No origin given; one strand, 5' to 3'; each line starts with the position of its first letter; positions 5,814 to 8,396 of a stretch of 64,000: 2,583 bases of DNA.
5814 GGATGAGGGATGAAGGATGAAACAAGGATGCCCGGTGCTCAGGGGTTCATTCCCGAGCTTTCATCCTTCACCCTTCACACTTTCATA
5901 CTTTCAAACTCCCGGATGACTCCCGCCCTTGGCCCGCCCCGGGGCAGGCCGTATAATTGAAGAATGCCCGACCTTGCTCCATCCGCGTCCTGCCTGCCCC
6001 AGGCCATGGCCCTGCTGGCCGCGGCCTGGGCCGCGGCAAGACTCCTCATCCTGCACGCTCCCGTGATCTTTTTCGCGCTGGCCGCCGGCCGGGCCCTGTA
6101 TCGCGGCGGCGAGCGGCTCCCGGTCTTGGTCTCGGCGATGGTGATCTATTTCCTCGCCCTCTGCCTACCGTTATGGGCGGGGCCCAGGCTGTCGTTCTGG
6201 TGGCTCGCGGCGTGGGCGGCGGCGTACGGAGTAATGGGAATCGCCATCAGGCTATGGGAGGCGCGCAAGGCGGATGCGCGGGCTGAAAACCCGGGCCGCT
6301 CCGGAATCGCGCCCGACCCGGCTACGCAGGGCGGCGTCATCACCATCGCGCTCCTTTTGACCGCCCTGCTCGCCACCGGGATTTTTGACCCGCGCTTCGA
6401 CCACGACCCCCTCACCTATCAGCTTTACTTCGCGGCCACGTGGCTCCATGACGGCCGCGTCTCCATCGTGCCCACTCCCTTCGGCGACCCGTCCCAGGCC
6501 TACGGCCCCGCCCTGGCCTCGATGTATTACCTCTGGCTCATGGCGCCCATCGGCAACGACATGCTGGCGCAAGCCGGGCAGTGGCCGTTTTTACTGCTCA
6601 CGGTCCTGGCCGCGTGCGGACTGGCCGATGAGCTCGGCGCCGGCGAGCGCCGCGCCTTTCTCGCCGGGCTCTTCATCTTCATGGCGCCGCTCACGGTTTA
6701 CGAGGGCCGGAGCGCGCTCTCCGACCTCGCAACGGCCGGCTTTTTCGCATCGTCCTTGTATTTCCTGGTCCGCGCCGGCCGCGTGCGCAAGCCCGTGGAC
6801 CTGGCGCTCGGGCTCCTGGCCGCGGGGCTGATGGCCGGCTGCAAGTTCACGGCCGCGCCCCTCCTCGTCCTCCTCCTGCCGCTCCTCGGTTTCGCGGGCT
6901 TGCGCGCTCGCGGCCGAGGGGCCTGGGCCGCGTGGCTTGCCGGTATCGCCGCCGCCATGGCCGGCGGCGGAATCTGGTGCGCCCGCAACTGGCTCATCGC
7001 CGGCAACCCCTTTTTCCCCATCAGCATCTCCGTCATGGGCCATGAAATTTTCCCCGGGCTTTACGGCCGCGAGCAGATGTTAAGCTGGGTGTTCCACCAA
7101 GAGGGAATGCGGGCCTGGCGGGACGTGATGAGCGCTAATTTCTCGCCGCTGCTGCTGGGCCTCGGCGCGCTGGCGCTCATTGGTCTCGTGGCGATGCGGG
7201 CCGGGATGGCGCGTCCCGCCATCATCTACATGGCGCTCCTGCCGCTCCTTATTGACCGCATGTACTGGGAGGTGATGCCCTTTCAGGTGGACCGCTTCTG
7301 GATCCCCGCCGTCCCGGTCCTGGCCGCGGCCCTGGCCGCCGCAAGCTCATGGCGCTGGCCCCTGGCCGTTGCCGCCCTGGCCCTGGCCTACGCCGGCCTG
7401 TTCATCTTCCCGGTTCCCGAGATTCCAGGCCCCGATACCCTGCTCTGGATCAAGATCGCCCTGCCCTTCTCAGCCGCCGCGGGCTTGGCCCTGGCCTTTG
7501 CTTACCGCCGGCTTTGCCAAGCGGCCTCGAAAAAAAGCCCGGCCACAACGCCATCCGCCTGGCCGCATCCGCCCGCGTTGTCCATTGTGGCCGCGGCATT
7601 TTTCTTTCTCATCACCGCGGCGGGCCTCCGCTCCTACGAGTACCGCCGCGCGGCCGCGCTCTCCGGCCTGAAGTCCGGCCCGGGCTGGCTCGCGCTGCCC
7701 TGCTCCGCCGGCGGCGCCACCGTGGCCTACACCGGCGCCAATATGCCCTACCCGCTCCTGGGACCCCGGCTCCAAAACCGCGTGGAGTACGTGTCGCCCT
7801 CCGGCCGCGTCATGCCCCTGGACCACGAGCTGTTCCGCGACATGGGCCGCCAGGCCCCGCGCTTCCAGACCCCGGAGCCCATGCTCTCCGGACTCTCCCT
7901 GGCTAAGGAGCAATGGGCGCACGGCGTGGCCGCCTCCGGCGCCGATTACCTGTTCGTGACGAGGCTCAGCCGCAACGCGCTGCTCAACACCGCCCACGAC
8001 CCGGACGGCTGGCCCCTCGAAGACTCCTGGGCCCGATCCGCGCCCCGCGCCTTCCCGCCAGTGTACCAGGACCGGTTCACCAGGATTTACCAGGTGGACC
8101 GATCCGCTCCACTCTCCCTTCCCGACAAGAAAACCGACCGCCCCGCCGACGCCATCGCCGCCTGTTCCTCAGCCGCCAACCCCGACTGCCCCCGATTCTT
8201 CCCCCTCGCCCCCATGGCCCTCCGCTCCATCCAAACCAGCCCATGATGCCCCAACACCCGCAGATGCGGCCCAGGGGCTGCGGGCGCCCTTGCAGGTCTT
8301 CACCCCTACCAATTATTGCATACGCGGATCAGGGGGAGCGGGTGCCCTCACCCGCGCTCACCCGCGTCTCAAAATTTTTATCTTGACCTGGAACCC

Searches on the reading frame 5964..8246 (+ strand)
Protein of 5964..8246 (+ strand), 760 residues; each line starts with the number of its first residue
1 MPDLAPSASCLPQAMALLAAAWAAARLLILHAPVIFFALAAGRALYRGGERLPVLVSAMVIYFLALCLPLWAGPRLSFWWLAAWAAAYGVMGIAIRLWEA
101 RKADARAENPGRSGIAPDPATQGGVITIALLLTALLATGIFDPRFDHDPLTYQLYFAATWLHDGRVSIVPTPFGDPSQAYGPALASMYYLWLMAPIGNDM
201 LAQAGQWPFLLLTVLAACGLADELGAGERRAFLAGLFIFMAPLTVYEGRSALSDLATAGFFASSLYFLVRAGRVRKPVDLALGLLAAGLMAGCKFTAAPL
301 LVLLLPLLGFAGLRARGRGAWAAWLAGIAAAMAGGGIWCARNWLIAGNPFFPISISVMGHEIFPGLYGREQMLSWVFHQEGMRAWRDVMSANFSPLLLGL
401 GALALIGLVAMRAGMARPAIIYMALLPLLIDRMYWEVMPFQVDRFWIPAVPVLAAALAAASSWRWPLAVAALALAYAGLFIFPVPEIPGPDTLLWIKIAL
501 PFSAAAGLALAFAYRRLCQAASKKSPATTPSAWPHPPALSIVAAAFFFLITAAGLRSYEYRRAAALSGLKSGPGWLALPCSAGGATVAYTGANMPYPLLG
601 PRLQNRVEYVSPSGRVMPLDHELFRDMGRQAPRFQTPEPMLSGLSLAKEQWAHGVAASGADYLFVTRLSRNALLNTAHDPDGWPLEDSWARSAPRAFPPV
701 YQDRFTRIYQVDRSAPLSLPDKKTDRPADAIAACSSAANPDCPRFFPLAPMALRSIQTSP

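Call 5: search_protein_families(library=pfam, proteins=[window:5964-8246:+], max_evalue=0.01)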
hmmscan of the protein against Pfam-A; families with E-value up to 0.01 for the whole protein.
window:5964-8246:+ (760 aa): 1 family
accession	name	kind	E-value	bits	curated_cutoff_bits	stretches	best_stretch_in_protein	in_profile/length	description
PF13231.12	PMT_2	-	0.00087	20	26.1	1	186-328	6-151/160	Dolichyl-phosphate-mannose-protein mannosyltransferase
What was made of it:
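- On GT39 / PMT glycosyltransferase (flanking gene 19357-20817): The other membrane protein, 5964-8246, hits PMT_2 only at 20 bits against a 26.1-bit cut-off (call 5).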

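Call 20: search_protein_families(library=ncbifam, proteins=[window:5964-8246:+], max_evalue=0.01)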
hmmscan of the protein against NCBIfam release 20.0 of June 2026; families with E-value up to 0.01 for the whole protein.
window:5964-8246:+ (760 aa): 1 family
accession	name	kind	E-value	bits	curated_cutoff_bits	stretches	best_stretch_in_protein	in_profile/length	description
NF047510.1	LIC_10190_fam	subfamily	2.2e-08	33.3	100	1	209-355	177-315/424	LIC_10190 family membrane protein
